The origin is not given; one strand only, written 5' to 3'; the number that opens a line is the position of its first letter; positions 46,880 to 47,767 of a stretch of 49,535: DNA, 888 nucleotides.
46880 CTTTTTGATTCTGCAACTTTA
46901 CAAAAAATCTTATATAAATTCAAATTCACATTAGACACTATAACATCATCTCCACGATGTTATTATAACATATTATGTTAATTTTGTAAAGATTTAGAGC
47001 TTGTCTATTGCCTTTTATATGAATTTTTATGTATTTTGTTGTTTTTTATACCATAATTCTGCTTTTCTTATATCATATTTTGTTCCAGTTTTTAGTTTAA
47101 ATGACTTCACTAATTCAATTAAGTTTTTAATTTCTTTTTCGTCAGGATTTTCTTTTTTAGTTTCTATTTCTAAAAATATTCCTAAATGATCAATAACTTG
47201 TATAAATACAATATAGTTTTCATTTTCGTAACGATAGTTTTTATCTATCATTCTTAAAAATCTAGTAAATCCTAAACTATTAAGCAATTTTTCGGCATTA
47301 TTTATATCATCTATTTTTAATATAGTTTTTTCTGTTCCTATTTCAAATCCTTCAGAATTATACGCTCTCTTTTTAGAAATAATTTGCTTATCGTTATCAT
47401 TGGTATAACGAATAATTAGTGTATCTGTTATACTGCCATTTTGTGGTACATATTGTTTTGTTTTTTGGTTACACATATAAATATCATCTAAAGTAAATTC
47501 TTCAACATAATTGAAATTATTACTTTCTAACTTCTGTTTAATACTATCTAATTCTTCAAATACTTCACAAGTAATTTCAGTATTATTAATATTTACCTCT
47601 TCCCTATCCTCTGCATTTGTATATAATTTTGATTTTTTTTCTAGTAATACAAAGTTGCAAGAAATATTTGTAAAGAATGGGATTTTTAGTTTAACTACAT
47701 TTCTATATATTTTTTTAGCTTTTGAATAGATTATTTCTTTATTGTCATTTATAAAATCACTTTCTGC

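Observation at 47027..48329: Complete type III toxin-antitoxin locus whose ToxN/AbiQ toxin carries a C-terminal CYTH-like domain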

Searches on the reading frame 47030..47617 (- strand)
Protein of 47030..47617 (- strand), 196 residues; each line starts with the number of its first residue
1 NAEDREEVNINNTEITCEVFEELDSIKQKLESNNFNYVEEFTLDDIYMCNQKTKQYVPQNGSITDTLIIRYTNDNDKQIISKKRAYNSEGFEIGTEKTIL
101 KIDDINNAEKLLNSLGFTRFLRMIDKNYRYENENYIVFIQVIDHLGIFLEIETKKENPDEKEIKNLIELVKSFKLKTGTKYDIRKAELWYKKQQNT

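Call 8: search_protein_families(library=pfam, proteins=[window:47030-47617:-], max_evalue=10)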
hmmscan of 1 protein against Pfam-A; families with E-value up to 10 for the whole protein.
seq(196 aa): 4 families
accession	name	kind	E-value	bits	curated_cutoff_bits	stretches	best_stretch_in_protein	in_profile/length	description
PF00194.26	Carb_anhydrase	-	0.027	14.5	27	1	16-65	149-194/254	Eukaryotic-type carbonic anhydrase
PF00439.30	Bromodomain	-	0.092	13.2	21.7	1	23-48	39-64/84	Bromodomain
PF21057.2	Hikeshi-like_C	-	0.098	13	27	1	27-58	7-34/58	Hikeshi-like, C-terminal domain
PF00465.25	Fe-ADH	-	0.19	11.7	31.3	1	97-174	3-80/168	Iron-containing alcohol dehydrogenase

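Call 9: search_protein_families(library=ncbifam, proteins=[window:47030-47617:-], max_evalue=10)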
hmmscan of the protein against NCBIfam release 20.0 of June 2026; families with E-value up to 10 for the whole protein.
seq(196 aa): 2 families
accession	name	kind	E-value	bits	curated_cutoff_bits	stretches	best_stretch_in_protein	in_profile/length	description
TIGR00318.1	cyaB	equivalog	9.5e-12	45.1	57.95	1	20-179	10-163/174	class IV adenylate cyclase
NF007657.0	PRK10329.1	equivalog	0.13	12.3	131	1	68-120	3-51/81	glutaredoxin-like protein NrdH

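Call 35: search_solved_structures(query=A2, max_evalue=0.01, show_alignments=3)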
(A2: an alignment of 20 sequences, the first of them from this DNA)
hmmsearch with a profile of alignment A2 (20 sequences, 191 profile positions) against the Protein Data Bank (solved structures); distinct sequences matched with E-value up to 0.01: 4.
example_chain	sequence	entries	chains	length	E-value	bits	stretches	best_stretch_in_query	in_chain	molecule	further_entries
7ns8_A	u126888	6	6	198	2.3e-07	33.7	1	16-176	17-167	Triphosphate tunnel metalloenzyme Saci_0718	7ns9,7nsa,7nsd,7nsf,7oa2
3n0y_A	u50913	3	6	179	0.0038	20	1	94-173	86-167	Adenylate cyclase 2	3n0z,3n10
2fjt_A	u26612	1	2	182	0.0041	19.9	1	94-173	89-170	Adenylyl cyclase class IV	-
1yem_A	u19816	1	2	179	0.0092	18.8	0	61-172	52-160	Conserved hypothetical protein Pfu-838710-001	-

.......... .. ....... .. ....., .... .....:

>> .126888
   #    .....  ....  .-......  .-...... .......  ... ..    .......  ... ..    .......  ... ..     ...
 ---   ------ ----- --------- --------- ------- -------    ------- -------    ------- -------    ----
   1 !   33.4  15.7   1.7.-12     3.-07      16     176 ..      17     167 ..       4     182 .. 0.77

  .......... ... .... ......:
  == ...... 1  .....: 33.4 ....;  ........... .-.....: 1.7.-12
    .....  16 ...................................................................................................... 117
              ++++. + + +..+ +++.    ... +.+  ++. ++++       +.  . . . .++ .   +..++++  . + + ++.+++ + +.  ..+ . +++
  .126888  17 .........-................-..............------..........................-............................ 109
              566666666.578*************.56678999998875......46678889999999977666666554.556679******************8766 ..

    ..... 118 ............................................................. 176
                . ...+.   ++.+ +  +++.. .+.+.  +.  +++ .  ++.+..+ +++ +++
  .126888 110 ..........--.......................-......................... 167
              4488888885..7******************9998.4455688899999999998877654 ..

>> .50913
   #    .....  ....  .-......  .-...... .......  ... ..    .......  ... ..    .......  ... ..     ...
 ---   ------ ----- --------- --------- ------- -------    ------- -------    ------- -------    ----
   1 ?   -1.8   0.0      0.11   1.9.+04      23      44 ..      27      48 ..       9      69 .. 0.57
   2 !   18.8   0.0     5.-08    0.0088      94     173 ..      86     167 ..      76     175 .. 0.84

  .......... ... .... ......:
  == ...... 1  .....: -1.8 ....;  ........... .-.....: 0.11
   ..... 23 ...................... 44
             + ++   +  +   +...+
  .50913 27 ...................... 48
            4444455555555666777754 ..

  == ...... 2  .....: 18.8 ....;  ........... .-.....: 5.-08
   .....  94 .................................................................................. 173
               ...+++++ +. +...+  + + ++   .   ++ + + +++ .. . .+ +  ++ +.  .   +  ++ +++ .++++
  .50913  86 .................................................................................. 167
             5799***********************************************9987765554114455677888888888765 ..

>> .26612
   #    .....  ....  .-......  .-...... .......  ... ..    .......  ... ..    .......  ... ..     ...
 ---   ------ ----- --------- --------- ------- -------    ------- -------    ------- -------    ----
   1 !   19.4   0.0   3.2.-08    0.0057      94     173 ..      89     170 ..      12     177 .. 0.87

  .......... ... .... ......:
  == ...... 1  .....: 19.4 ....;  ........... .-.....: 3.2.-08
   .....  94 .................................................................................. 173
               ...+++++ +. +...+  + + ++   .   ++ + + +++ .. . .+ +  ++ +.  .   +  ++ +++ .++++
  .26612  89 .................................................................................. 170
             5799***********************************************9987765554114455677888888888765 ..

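Call 36: find_homologous_proteins(query=A2, max_evalue=0.001)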
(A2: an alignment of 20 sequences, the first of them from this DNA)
Query A2 (20 sequences) (190 aa, profile of the alignment): 118 proteins with E <= 0.001 among 5030 candidates.
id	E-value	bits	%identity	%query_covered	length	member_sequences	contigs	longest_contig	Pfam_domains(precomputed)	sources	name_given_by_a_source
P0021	3.3e-91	322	59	98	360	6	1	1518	PF13958.13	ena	-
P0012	4.7e-91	321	59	98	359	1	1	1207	PF13958.13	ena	-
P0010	5.1e-91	321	60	98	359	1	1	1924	PF13958.13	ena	-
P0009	5.2e-91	321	60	98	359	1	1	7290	PF13958.13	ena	-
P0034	7.5e-91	321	60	98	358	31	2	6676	PF13958.13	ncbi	-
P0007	8.3e-91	321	61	98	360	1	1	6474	PF13958.13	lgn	-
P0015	8.5e-91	321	60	98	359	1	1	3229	PF13958.13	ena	-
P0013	8.7e-91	321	59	98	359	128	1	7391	PF13958.13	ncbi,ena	-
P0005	3.9e-90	319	65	100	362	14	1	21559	PF13958.13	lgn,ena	-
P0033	4.8e-90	318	59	98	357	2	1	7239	PF13958.13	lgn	-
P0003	6.5e-90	318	67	99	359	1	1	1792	PF13958.13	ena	-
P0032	7.4e-90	318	62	98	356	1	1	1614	PF13958.13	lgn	-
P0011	7.9e-90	317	60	98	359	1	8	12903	PF13958.13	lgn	-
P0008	1.2e-89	317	59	98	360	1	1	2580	PF13958.13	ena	-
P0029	1.2e-89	317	58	98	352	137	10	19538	PF13958.13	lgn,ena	-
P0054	1.4e-85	304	61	99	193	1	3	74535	-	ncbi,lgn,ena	-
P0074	4.3e-75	269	57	96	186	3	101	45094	-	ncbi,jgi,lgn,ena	-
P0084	4.4e-74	266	54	96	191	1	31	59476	-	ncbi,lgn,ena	-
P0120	1.3e-13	69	26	95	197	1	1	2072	PF01928.27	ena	-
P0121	1.5e-13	69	26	95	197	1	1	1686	PF01928.27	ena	-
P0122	1.5e-13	69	26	95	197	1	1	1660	PF01928.27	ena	-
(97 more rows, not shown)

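Call 37: find_related_loci(query=A2, collection=genome_contigs, flank=7000)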
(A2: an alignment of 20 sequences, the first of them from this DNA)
Query A2 (190 aa) in genome_contigs; peptide patterns used: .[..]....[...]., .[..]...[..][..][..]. (x = any residue, [..] = any of these).
61 stretches matched a pattern; 32 encode a relative of the query (tblastn E <= 1e-3); 32 distinct loci.
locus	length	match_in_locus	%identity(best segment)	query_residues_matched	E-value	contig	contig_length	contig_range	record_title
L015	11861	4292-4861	82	1-190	1e-101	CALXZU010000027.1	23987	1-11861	MAG: uncultured Clostridia bacterium isolate BRZ_NM__bin19 genome assembly, contig: BRZ_NM__NODE_1596_length_23987_cov_1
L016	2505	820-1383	79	1-188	4e-99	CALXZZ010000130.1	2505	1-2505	MAG: uncultured Clostridia bacterium isolate BRZ_NR__bin75 genome assembly, contig: BRZ_NR__NODE_34680_length_2505_cov_7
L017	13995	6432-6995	79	1-188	5e-96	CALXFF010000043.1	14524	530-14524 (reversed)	MAG: uncultured Clostridia bacterium isolate BRZ_GP__bin67 genome assembly, contig: BRZ_GP__NODE_3950_length_14524_cov_7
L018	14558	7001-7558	60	4-189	1e-69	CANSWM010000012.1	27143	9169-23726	MAG TPA_asm: uncultured Clostridium sp. isolate SRR15510222_bin.38_metawrap_v1.3_MAG genome assembly, contig: NODE.929_l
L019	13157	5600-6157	60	4-189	1e-69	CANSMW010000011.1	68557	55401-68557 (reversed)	MAG TPA_asm: uncultured Clostridium sp. isolate SRR15510240_bin.42_metawrap_v1.3_MAG genome assembly, contig: NODE.400_l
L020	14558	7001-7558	60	4-189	2e-69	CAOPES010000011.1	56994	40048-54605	MAG TPA_asm: uncultured Clostridia bacterium isolate MGBC161913 genome assembly, contig: MGBC161913.11, whole genome sho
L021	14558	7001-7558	60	4-189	1e-68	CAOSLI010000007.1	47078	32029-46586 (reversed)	MAG TPA_asm: uncultured Clostridia bacterium isolate MGBC142777 genome assembly, contig: MGBC142777.7, whole genome shot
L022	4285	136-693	60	4-189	5e-69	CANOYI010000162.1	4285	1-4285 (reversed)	MAG TPA_asm: uncultured Clostridium sp. isolate SRR19759414_bin.9_metawrap_v1.3_MAG genome assembly, contig: NODE.14129_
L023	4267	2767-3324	60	4-189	5e-69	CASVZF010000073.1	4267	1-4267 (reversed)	MAG: uncultured Clostridium sp. isolate extra-SRR6032599.35_1677799355 genome assembly, contig: NODE_6402_length_4267_co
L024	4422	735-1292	60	4-189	8e-69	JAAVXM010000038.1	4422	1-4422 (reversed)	MAG: Clostridia bacterium isolate ABMPRH_59_0 k141_783622, whole genome shotgun sequence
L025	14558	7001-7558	60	4-189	1e-68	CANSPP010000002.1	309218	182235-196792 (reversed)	MAG TPA_asm: uncultured Clostridium sp. isolate SRR15633993_bin.6_metawrap_v1.3_MAG genome assembly, contig: NODE.6_leng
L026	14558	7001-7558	60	4-189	1e-68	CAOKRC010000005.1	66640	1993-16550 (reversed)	MAG TPA_asm: uncultured Clostridium sp. isolate SRR15604616_bin.61_metawrap_v1.3_MAG genome assembly, contig: NODE.459_l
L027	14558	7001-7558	60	4-189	1e-68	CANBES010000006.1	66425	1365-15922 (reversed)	MAG TPA_asm: uncultured Clostridium sp. isolate SRR15429269_bin.4_metawrap_v1.3_MAG genome assembly, contig: NODE.58_len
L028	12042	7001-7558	60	4-189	1e-68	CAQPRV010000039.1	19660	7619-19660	MAG TPA_asm: uncultured Clostridia bacterium isolate MGBC161478 genome assembly, contig: MGBC161478.39, whole genome sho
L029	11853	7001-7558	60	4-189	1e-68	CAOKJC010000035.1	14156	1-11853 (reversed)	MAG TPA_asm: uncultured Clostridium sp. isolate SRR15604565_bin.57_metawrap_v1.3_MAG genome assembly, contig: NODE.2806_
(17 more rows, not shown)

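Call 43: find_encoding_contigs(protein=P0054, flank=5000, max_places=3)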
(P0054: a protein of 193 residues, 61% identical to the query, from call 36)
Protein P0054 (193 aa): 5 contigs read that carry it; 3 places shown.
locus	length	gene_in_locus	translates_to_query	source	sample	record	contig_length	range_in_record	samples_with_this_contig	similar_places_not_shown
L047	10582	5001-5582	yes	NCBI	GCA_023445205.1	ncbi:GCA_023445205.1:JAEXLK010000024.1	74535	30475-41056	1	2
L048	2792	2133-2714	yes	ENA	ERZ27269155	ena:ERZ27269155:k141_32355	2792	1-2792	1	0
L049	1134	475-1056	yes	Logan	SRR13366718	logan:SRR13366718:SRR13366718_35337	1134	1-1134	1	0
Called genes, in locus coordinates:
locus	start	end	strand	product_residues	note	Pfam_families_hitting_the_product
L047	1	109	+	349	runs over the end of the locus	PF10502:Peptidase_S26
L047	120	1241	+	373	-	PF00717:Peptidase_S24 (weak), PF10502:Peptidase_S26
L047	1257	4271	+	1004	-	-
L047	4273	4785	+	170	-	-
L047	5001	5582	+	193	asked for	-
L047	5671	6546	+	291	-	PF00126:HTH_1, PF03466:LysR_substrate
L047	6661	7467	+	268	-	PF13353:Fer4_12 (weak), PF04055:Radical_SAM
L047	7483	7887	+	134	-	-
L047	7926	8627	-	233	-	-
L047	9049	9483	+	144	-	-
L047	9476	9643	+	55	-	PF12645:HTH_16 (weak)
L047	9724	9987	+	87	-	-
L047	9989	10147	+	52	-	-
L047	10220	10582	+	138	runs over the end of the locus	-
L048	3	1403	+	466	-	?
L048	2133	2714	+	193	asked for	-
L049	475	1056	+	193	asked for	-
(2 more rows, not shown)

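Call 63: find_encoding_contigs(protein=P0074, flank=5000, max_places=5)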
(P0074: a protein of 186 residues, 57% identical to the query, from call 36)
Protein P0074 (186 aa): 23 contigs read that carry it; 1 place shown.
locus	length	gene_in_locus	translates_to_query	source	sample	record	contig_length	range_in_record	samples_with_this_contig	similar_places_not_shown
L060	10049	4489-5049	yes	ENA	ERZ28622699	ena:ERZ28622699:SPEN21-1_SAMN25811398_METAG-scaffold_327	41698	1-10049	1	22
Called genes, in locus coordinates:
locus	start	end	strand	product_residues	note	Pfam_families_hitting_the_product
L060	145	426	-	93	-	-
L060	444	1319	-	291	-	-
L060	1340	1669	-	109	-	-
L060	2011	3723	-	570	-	PF10412:TrwB_AAD_bind (weak), PF12696:TraG-D_C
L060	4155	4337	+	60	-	PF08984:DUF1858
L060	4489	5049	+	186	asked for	-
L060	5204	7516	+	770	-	PF00580:UvrD-helicase, PF01443:Viral_helicase1 (faint), PF13086:AAA_11 (weak), PF13245:AAA_19, PF13604:AAA_30 (faint), PF13361:UvrD_C, PF13538:UvrD_C_2, PF21196:PcrA_UvrD_tudor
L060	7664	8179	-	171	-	PF00293:NUDIX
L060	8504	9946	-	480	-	PF00890:FAD_binding_2 (faint), PF01946:Thi4 (faint), PF07992:Pyr_redox_2 (faint), PF21688:FAD-depend_C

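Call 64: find_encoding_contigs(protein=P0084, flank=5000, max_places=4)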
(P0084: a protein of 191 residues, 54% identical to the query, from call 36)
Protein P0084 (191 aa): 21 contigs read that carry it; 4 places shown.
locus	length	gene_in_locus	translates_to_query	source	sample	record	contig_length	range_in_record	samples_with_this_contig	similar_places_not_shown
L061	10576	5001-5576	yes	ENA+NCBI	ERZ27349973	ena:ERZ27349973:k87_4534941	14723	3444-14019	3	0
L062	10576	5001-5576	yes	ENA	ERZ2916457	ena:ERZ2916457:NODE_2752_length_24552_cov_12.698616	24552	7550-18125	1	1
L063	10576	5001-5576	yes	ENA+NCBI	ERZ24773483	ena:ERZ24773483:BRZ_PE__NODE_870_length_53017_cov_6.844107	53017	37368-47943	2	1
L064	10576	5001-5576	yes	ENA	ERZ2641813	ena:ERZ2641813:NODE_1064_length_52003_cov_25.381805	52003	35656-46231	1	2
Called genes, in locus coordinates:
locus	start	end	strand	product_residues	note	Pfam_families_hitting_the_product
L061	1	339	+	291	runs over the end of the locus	PF02811:PHP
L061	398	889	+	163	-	PF12671:Amidase_6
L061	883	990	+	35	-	-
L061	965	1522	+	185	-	PF01195:Pept_tRNA_hydro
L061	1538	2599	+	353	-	PF10150:RNase_E_G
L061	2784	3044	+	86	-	PF07441:BofA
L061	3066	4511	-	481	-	PF00501:AMP-binding, PF23562:AMP-binding_C_3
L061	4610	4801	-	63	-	-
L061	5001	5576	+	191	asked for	-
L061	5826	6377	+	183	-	PF07155:ECF-ribofla_trS, PF12822:ECF_trnsprt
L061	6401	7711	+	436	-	PF08245:Mur_ligase_M, PF02875:Mur_ligase_C, PF27239:FOL3_C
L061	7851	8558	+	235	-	PF00005:ABC_tran, PF13304:AAA_21 (weak)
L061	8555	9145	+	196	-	PF02361:CbiQ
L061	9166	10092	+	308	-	PF12146:Hydrolase_4, PF00561:Abhydrolase_1, PF00326:Peptidase_S9 (faint)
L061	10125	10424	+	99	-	-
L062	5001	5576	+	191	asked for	-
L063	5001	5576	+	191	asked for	-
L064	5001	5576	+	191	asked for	-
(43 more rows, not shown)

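Call 87: search_protein_representatives(alignment_id=A2)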
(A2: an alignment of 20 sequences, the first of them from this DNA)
Query: 20 sequences, 191 profile positions. Proteins with E-value up to 0.001 (for the whole library): 677; up to 1e-10: 199; up to 1e-30: 7. The best 150 are listed.
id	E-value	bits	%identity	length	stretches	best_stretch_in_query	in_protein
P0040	4.7e-90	316.6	-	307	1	2-190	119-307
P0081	7.9e-75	266.9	-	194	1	3-190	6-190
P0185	1.2e-60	220.6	-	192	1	5-189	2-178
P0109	3.4e-60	219.2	-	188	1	4-189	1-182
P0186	8.5e-56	204.8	-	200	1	5-190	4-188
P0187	3.3e-35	137.7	-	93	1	99-189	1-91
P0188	4.5e-34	134.0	-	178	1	6-185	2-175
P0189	6.1e-29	117.2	-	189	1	4-186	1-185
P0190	2.0e-26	109.0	-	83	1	109-190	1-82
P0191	2.6e-26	108.7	-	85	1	3-78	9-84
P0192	1.1e-25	106.6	-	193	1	7-187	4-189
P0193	5.7e-25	104.3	-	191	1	4-186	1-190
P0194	1.3e-24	103.1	-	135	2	120-185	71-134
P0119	3.8e-23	98.3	-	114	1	2-64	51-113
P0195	6.7e-23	97.5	-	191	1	7-187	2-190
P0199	1.5e-22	96.4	-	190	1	5-188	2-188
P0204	1.3e-21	93.3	-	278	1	5-189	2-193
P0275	3.3e-15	72.5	-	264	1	4-175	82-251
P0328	1.6e-12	63.7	-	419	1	7-175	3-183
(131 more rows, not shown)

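Call 88: search_protein_families(library=pfam, proteins=[P0185, P0186, P0188, P0189, P0192, P0193, P0199, P0204, P0275, P0328], max_evalue=0.01)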
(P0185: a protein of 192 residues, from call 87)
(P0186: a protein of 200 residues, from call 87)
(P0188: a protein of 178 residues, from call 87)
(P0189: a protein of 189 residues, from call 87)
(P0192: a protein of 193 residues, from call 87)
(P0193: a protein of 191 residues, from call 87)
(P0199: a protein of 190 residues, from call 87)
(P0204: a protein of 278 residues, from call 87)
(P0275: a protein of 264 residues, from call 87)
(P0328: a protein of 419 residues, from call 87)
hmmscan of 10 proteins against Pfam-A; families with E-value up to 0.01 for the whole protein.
P0185 (192 aa): 0 families

P0186 (200 aa): 1 family
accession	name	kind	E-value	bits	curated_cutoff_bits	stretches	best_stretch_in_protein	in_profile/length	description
PF01928.26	CYTH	-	0.0034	17.7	23.2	1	5-166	3-168/179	CYTH domain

P0188 (178 aa): 0 families

P0189 (189 aa): 2 families
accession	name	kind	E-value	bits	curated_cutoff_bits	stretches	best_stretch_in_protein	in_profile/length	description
PF01928.26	CYTH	-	1.2e-06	28.9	23.2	1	1-166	1-167/179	CYTH domain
PF22677.2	Ble-like_N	-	0.0016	18.6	24.5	1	92-110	7-26/41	Bleomycin resistance protein-like N-terminal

P0192 (193 aa): 0 families

P0193 (191 aa): 0 families

P0199 (190 aa): 1 family
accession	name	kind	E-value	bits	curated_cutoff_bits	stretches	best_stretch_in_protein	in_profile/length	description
PF01928.26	CYTH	-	4.7e-06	27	23.2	1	21-168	22-168/179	CYTH domain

P0204 (278 aa): 1 family
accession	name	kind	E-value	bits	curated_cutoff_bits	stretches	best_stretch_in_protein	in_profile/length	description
PF01725.21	Ham1p_like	-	1.2e-09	38.8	22.5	1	204-258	1-57/186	Ham1 family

P0275 (264 aa): 0 families

P0328 (419 aa): 1 family
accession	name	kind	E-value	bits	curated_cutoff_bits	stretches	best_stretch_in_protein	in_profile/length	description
PF01966.28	HD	-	7.5e-07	29.9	22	1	219-317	2-115/116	HD domain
